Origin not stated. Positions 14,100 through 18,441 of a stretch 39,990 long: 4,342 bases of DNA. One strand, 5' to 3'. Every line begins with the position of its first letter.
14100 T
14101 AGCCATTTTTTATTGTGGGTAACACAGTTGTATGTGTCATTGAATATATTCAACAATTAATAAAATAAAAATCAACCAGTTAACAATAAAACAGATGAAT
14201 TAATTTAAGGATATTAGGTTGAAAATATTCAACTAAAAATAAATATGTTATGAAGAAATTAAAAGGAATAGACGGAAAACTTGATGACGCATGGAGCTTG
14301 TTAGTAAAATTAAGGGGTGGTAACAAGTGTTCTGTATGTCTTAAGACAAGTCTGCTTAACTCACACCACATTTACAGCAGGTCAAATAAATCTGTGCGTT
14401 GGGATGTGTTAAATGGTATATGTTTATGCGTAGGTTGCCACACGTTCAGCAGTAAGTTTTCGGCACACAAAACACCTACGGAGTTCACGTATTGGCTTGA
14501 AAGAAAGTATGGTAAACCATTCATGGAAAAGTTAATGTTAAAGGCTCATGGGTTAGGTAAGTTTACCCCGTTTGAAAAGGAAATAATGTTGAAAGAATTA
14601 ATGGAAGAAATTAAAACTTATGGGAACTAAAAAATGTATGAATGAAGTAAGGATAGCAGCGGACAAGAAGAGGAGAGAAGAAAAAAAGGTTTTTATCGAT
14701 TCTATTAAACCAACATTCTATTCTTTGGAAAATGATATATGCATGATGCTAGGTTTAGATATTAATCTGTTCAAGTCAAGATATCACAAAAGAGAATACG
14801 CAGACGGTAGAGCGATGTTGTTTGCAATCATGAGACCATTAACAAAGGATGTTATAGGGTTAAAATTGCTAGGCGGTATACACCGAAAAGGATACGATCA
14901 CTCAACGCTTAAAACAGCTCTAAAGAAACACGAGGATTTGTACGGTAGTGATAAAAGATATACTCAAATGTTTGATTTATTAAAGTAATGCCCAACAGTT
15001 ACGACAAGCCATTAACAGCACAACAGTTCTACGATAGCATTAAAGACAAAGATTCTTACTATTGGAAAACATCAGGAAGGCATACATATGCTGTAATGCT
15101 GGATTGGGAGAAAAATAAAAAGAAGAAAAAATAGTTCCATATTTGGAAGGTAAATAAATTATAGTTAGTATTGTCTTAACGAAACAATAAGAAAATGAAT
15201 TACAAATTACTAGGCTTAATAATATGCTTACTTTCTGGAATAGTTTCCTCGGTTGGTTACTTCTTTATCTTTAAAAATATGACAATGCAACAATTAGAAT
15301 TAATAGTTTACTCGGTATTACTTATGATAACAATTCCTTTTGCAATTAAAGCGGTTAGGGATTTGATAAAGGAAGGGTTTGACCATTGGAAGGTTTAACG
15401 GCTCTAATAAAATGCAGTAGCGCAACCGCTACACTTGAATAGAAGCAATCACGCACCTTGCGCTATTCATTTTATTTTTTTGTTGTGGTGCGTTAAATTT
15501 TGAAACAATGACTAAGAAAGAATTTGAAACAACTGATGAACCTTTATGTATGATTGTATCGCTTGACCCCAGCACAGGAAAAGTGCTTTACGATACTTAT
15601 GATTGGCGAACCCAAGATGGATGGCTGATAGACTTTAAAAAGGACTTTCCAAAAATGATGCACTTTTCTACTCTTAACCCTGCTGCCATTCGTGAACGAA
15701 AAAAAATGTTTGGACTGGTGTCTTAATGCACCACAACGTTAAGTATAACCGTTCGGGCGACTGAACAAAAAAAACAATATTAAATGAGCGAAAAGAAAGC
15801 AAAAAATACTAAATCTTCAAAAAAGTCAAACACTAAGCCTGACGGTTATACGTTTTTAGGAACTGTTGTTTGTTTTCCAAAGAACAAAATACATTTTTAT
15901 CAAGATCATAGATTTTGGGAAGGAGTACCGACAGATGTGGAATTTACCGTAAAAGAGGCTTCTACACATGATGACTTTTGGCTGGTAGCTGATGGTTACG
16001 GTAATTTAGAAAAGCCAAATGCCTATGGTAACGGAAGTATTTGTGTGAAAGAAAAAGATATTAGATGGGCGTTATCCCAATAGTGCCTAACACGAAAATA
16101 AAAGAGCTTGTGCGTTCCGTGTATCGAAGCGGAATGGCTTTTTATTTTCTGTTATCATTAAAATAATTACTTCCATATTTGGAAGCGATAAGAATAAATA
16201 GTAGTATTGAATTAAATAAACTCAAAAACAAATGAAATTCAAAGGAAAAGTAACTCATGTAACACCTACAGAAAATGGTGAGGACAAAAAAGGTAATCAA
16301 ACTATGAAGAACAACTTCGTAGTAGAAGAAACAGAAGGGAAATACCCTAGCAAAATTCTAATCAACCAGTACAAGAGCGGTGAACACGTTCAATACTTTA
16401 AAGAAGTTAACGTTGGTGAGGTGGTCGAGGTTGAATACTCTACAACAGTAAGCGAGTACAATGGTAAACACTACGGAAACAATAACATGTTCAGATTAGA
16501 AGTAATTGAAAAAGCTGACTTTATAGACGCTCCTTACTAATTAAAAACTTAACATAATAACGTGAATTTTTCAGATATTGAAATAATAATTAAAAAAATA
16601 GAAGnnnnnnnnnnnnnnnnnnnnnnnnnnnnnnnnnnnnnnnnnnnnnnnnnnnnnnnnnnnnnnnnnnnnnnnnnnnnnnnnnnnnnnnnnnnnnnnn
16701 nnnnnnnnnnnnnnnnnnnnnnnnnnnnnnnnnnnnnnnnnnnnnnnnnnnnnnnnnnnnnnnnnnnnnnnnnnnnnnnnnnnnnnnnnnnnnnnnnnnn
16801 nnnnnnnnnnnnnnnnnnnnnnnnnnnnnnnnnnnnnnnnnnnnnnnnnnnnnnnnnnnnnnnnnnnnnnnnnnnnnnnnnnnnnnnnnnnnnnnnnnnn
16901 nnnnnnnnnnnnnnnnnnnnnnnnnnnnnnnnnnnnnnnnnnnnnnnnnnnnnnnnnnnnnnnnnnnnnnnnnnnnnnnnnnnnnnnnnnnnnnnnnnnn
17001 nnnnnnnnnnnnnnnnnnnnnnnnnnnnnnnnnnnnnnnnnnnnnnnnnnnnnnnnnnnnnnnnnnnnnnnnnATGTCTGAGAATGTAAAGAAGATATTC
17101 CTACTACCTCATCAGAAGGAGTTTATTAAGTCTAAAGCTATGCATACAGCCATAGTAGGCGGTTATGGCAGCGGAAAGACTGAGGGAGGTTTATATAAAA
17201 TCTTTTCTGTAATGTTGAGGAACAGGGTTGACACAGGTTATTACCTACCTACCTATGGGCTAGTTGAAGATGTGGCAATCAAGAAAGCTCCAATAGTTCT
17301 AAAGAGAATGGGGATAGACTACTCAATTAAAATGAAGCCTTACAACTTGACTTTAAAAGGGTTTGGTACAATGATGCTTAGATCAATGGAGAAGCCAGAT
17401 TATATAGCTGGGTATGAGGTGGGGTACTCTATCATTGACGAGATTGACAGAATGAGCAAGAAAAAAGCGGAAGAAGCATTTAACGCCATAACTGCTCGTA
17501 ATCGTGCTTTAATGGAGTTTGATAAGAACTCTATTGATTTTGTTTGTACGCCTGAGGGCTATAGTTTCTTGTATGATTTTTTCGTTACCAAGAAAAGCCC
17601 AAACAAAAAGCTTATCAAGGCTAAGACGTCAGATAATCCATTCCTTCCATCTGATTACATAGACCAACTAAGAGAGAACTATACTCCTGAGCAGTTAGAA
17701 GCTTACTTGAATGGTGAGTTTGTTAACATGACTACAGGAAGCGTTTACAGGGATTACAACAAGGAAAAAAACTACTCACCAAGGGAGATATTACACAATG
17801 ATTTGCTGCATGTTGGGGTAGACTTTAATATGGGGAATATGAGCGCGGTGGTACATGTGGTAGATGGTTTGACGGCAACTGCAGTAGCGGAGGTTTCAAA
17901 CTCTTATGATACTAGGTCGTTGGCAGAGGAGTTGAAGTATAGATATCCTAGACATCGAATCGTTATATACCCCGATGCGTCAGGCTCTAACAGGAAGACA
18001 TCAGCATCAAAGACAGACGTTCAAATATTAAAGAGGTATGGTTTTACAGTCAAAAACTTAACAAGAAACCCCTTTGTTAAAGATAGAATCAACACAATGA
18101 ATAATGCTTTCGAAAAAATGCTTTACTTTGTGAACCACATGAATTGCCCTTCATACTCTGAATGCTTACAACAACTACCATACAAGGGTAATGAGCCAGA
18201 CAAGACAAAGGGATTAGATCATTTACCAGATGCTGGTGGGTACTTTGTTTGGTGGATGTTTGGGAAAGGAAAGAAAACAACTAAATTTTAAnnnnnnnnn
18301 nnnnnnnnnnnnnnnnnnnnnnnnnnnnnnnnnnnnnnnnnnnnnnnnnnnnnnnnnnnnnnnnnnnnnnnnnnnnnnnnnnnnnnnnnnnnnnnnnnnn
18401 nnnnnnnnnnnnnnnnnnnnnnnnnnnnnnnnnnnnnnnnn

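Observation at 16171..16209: Six-copy promoter family with fixed geometry: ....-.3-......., exactly 20 nt, then a TAnnTTTG-like -7 box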

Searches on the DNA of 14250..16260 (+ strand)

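Call 91: search_dna_similar(query=window:14250-16260:+, collection=phages, mode=distant, max_rows=15)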
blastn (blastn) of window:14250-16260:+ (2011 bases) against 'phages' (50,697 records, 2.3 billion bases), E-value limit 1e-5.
No match.

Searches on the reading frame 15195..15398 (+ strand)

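Call 65: search_protein_families(library=pfam, max_evalue=0.05, proteins=[window:15195-15398:+])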
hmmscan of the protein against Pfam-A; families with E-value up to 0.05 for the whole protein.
window:15195-15398:+ (67 aa): 1 family
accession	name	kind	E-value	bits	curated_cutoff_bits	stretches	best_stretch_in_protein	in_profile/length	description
PF12666.12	PrgI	-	0.03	15.3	27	1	10-53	23-62/91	PrgI family protein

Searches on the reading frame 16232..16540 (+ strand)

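Call 47: search_protein_families(library=phrogs, max_evalue=0.01, proteins=[window:16232-16540:+])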
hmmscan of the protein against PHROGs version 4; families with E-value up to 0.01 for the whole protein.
window:16232-16540:+ (102 aa): 1 family
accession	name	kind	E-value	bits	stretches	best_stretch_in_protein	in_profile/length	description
phrog_4932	-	DNA, RNA and nucleotide metabolism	5.6e-10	40.4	1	1-93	1-92/117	single strand DNA binding protein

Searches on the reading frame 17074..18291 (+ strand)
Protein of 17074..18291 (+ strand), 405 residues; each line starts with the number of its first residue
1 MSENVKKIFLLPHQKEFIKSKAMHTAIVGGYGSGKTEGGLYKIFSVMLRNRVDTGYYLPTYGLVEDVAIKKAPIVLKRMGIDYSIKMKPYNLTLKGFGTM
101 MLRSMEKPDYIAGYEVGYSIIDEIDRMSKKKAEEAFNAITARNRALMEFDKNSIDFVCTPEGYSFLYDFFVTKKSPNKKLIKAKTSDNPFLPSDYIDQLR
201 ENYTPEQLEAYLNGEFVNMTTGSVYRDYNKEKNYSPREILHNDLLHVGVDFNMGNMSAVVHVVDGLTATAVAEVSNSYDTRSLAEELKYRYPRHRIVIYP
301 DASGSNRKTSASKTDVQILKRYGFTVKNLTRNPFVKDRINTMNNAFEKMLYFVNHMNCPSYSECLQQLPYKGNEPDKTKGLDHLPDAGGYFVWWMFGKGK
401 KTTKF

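Call 8: search_protein_families(library=phrogs, proteins=[window:17074-18291:+])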
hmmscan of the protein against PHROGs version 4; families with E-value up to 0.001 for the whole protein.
window:17074-18291:+ (405 aa): 5 families
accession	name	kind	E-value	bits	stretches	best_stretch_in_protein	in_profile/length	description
phrog_38319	-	unknown function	1.5e-44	153.5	1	14-261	10-269/271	-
phrog_2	-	head and packaging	7.5e-36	125.2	1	9-399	265-596/807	terminase large subunit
phrog_10250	-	head and packaging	1.1e-34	121.2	1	200-404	2-224/228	terminase large subunit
phrog_3717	-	head and packaging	5.1e-06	27.2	0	167-258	172-265/277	terminase large subunit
phrog_979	-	head and packaging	5.1e-05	23.1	0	12-169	156-313/642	terminase large subunit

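Call 10: search_dna_similar(query=window:17074-18291:+, collection=phages, mode=protein, max_rows=25)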
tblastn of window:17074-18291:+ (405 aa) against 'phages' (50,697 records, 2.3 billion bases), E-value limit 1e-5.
Records with a match: 939; places in all: 946; records where one place covers at least 80% of the query: 889.
Best place of each record, by identity: <60% 939.
By first word of the organism name: Salmonella 372; Escherichia 262; Vibrio 69; Klebsiella 55; Pseudomonas 41; Serratia 13; Kagunavirus 11; Rhizobium 10; Pectobacterium 7; Shigella 6; and 39 more.
By host as written in the record: Escherichia coli 145; - 64; Salmonella enterica subsp. enterica serovar Enteritidis 55; Salmonella enterica 54; Salmonella enterica subsp. enterica serovar Typhimurium 49; Salmonella sp. 37; Vibrio breoganii 23; Salmonella enterica subsp. enterica serovar Enteritidis PT1 20; and 240 more.
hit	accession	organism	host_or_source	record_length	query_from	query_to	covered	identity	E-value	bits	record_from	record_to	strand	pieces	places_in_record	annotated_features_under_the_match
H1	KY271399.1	Klebsiella phage 5 LV-2017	Klebsiella pneumoniae KH43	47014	1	404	100%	38.2%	1e-69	244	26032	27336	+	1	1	putative terminase | terminase small subunit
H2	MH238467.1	Pasteurella phage Pm86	Pasteurella multocida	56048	14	392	94%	40.4%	2e-82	280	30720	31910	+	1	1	terminase large subunit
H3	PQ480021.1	Caulobacter phage DMCA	Caulobacter vibrioides CB15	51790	14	403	96%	39.1%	6e-83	282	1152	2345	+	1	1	putative terminase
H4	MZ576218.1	Escherichia phage vB_EcoS-phiEc4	Escherichia coli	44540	8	392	95%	39.3%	3e-75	260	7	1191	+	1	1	putative terminase large subunit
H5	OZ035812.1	Kagunavirus LM08P1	-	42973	8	392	95%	39.3%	3e-75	259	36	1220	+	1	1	record has no annotation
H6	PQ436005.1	Escherichia phage vB_Eco_K-02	Escherichia coli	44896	8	392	95%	39.3%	4e-75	259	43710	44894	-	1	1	hypothetical protein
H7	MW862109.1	Pseudomonas phage Medea1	Pseudomonas syringae pv. tomato Pst235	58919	7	392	95%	39.1%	7e-74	256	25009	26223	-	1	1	terminase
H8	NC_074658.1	Pseudomonas phage Medea1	Pseudomonas syringae pv. tomato Pst235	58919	7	392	95%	39.1%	7e-74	256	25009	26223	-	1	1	terminase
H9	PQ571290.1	Escherichia phage EF2-1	Escherichia fergusonii Y9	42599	8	392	95%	39.0%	2e-74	257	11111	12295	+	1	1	putative terminase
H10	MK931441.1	Escherichia phage Snoke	Escherichia coli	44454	8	392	95%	38.9%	6e-73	253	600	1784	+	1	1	terminase large subunit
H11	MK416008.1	Klebsiella phage ST405-OXA48phi1.3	Klebsiella pneumoniae ST405-OXA48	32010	14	404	97%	38.3%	3e-69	243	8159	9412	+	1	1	terminase large subunit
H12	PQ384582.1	Escherichia phage EcoPhCCP1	Escherichia coli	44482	8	392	95%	38.8%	2e-74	258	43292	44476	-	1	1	hypothetical protein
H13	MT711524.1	Escherichia phage vB_EcoS_fFiEco03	Escherichia coli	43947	8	392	95%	38.8%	2e-74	257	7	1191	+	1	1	terminase large subunit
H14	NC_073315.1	Escherichia phage vB_EcoS_fFiEco03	Escherichia coli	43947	8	392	95%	38.8%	2e-74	257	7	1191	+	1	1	terminase large subunit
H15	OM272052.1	Escherichia phage fBC-Eco01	Escherichia coli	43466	8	392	95%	38.8%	3e-74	257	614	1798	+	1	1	terminase large subunit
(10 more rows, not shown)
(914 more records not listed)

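Call 11: find_related_loci(query=window:17074-18291:+, collection=viral_contigs, flank=10000)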
Query window:17074-18291:+ (405 aa) in viral_contigs; peptide patterns used: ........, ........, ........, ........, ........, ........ (x = any residue, [..] = any of these).
5 stretches matched a pattern; 2 encode a relative of the query (tblastn E <= 1e-3); 2 distinct loci.
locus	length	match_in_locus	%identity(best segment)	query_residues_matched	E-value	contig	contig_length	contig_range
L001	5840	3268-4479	37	5-392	5e-73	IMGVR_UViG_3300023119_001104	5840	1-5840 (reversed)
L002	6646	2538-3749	37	5-392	5e-73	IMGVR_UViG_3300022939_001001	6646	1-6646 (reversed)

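Call 13: find_homologous_proteins(query=window:17074-18291:+, max_evalue=1e-30)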
Query window:17074-18291:+ (405 aa): 1304 proteins with E <= 1e-30 among 5310 candidates; the best 120 are listed.
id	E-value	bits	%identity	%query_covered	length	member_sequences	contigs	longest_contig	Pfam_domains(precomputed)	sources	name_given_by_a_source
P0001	1.1e-274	929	100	100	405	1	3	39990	PF17289.9,PF03237.22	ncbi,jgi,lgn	jgi:phage terminase large subunit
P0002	5.1e-153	528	57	98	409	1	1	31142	PF00270.36,PF04466.20,PF03237.22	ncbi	-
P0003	6.9e-151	521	58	98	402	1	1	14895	PF00270.36,PF17289.9,PF03237.22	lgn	-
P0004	2.1e-150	519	57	98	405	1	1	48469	PF04466.20,PF03237.22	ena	-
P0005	1.3e-131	458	58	92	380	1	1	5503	PF17289.9,PF04466.20,PF03237.22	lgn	-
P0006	6.1e-131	455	53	96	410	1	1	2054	PF17289.9,PF03237.22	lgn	-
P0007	1.7e-130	454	53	96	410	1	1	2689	PF17289.9,PF04466.20,PF03237.22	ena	-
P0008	3.4e-129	450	51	97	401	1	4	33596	PF17289.9,PF04466.20,PF03237.22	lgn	-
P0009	1.4e-128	447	51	98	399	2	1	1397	PF04466.20,PF03237.22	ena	-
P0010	5.7e-128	445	51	97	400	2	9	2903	PF04466.20,PF03237.22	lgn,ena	-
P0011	2.9e-126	440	52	97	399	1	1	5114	PF03237.22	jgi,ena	-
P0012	5.9e-126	439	50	97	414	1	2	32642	PF17289.9,PF04466.20,PF03237.22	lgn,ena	-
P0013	9.9e-126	438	51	98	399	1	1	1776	PF03237.22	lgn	-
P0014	1.3e-125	438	52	95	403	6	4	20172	PF17289.9,PF03237.22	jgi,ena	-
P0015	2.4e-125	437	53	97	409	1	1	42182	PF17289.9,PF03237.22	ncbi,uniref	ncbi:terminase large subunit domain-containing protein [Xanthomarina gelatinilytica]|uniref:phage te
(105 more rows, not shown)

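Call 15: find_encoding_contigs(protein=P0001, flank=10000, max_places=5)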
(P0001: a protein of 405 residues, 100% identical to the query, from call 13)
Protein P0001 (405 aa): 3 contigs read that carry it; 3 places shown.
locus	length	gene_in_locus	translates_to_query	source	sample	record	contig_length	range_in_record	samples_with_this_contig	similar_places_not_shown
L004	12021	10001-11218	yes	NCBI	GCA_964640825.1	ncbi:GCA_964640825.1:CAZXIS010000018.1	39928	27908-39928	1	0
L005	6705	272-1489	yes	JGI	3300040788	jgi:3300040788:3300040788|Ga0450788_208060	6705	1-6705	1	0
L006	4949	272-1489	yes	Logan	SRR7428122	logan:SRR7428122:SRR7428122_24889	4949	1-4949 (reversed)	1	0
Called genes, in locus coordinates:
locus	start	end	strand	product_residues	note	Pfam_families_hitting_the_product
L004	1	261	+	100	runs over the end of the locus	-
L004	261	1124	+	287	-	PF14297:Lin1244_N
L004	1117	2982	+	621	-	PF13155:Toprim_2, PF13662:Toprim_4 (weak)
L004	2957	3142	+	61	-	-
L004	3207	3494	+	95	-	PF13560:HTH_31, PF12844:HTH_19, PF01381:HTH_3, PF22495:HTH_92 (weak)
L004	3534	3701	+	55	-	-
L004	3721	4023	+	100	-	-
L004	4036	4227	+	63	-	-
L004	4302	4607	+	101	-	-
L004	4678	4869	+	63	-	-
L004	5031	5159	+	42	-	-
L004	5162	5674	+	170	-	-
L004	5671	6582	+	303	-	-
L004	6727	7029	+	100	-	PF20137:BubE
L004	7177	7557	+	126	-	-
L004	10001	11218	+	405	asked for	PF03237:Terminase_6N, PF17289:Terminase_6C (faint)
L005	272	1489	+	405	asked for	PF03237:Terminase_6N, PF17289:Terminase_6C (faint)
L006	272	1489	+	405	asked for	PF03237:Terminase_6N, PF17289:Terminase_6C (faint)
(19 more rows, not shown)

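Call 16: find_encoding_contigs(protein=P0002, flank=10000, max_places=3)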
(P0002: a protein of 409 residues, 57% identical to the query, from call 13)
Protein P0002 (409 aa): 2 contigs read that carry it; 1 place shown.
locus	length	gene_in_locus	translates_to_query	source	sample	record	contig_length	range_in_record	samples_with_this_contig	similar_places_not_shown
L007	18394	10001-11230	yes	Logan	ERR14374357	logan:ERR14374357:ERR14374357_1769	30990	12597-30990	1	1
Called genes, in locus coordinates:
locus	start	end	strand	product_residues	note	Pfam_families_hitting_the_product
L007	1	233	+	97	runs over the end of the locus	-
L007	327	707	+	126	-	-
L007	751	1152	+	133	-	-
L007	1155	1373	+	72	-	-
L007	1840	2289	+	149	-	-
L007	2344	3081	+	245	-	-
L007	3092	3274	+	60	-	-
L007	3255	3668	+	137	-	PF07105:DUF1367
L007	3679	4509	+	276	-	PF01555:N6_N4_Mtase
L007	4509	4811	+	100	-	PF04851:ResIII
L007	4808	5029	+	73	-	-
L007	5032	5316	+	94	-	-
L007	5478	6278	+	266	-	PF19808:DUF6291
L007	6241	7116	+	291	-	-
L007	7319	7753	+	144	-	-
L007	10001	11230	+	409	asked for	PF00270:DEAD (weak), PF03237:Terminase_6N, PF04466:Terminase_3 (weak)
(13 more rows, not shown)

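Call 17: find_encoding_contigs(protein=P0004, flank=10000, max_places=3)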
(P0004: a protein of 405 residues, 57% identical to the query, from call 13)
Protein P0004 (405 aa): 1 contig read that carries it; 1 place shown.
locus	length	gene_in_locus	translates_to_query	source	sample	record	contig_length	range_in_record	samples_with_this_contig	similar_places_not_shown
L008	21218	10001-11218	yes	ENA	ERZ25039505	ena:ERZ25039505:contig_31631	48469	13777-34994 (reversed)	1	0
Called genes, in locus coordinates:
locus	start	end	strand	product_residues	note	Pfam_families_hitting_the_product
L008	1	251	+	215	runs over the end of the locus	PF04404:ERF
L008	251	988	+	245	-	PF02739:5_3_exonuc_N, PF01367:5_3_exonuc (weak)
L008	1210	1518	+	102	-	-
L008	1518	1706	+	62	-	-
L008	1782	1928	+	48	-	-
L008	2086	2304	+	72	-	-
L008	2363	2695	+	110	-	PF01844:HNH, PF14279:HNH_5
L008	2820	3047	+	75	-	-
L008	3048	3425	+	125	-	-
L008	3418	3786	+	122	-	-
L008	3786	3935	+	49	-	-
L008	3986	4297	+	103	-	-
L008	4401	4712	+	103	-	-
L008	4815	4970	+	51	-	-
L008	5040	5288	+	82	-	-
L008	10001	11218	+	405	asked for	PF03237:Terminase_6N, PF04466:Terminase_3 (weak)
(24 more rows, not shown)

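Call 33: find_related_loci(query=A2, collection=genome_contigs, flank=10000)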
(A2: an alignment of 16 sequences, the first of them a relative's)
Query A2 (405 aa) in genome_contigs; peptide patterns used: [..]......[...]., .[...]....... (x = any residue, [..] = any of these).
38 stretches matched a pattern; 24 encode a relative of the query (tblastn E <= 1e-3); 24 distinct loci.
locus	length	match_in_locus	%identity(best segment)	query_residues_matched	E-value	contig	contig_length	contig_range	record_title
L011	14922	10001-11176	50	7-394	1e-129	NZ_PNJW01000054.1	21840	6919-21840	MAG: Flavobacterium sp. isolate WM.006 WM_1001055_21840, whole genome shotgun sequence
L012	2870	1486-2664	52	8-394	2e-135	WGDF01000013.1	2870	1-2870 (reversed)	MAG: Flavobacteriaceae bacterium isolate S145_29 k151_107309, whole genome shotgun sequence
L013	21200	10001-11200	50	3-398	1e-125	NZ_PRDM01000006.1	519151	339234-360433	Flavobacterium hungaricum strain Kb82 ctg6, whole genome shotgun sequence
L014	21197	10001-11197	49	7-403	4e-123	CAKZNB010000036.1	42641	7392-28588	MAG TPA_asm: uncultured Flavobacteriales bacterium isolate ERR2094167_bin.72_CONCOCT_v1.1_MAG genome assembly, contig: E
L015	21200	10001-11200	49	3-398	4e-122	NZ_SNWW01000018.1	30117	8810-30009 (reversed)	Flavobacterium sp. P3160 Ga0310577_118, whole genome shotgun sequence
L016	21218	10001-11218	47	10-394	3e-122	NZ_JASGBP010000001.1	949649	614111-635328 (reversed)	Flavobacterium sedimenticola strain YZ-48 YZ-48_scaffold1, whole genome shotgun sequence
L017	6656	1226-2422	49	8-405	1e-121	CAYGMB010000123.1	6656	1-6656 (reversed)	MAG TPA_asm: uncultured Flavobacteriaceae bacterium isolate ERP116193_co2_1 genome assembly, contig: NODE_27127_length_6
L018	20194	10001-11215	48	1-405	1e-116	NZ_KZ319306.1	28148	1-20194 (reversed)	Leeuwenhoekiella nanhaiensis strain G18 scaffold20, whole genome shotgun sequence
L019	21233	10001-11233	46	10-394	2e-112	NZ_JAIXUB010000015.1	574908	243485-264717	MAG: Flavobacterium sp. isolate D1_MAG_00001 pond_D1_MAG_00001_000000000005, whole genome shotgun sequence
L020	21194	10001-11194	47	2-395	5e-112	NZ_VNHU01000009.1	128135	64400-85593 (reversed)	Aquimarina intermedia strain DSM 17527 Ga0131189_109, whole genome shotgun sequence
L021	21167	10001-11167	46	11-398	6e-111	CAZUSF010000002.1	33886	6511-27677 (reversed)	MAG TPA_asm: uncultured Thiobacillus sp. isolate binchicken_co113_137 genome assembly, contig: NODE_1387_length_33886_co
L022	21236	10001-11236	45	1-404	5e-110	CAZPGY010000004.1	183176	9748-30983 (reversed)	MAG TPA_asm: uncultured Flavobacteriaceae bacterium isolate SRP187154_co1_185 genome assembly, contig: NODE_35_length_18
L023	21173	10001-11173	45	3-392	2e-109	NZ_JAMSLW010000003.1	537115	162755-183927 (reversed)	Parapedobacter lycopersici strain KACC 18788 Scaffold3, whole genome shotgun sequence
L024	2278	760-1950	47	10-403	4e-114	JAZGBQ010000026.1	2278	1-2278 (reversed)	MAG: Candidatus Neomarinimicrobiota bacterium isolate SCS2bin.2 SCS2bin.2_26, whole genome shotgun sequence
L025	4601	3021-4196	46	14-401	2e-104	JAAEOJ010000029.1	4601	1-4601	MAG: Mycoplasma sp. isolate Cca_4 CcaG_CONTIG232822, whole genome shotgun sequence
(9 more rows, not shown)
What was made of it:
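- Terminase relatives lie in Flavobacterium, Xanthomarina, Aquimarina and Leeuwenhoekiella genomes (calls 13, 33).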
